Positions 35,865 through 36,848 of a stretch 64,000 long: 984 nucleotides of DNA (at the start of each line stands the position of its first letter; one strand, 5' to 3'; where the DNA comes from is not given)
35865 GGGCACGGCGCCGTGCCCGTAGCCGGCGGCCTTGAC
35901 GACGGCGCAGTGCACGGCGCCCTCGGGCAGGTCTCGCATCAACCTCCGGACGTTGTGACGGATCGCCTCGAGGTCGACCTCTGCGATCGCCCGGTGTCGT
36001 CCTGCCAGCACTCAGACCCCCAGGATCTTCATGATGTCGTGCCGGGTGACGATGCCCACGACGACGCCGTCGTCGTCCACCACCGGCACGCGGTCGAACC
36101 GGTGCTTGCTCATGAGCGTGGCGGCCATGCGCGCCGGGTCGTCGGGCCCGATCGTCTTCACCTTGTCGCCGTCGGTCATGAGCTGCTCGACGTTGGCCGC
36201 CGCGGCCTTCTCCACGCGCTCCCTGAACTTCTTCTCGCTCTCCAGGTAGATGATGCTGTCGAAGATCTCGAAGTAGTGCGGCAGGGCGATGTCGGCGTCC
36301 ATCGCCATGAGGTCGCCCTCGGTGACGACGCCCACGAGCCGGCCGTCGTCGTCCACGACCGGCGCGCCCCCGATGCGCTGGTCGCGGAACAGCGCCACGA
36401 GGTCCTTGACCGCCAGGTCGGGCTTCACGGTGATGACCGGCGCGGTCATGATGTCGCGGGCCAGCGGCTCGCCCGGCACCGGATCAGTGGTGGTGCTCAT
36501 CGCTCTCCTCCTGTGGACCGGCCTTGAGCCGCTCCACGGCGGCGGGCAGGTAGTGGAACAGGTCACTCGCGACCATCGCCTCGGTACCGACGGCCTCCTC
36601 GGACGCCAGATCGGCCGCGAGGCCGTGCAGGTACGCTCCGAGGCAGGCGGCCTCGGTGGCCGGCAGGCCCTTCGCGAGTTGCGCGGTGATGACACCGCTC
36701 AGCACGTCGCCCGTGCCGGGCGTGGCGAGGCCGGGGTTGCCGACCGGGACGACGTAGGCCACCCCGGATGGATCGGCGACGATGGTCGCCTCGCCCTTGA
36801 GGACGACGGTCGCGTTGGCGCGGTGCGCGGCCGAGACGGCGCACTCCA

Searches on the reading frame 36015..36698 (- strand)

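Call 67: search_protein_families(library=pfam, proteins=[window:36015-36698:-], max_evalue=0.00001)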
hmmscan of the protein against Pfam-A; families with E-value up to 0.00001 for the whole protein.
window:36015-36698:- (228 aa): 1 family
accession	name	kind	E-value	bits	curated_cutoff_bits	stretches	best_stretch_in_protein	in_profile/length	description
PF00571.33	CBS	-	3.6e-32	110.9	24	2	80-132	1-53/57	CBS domain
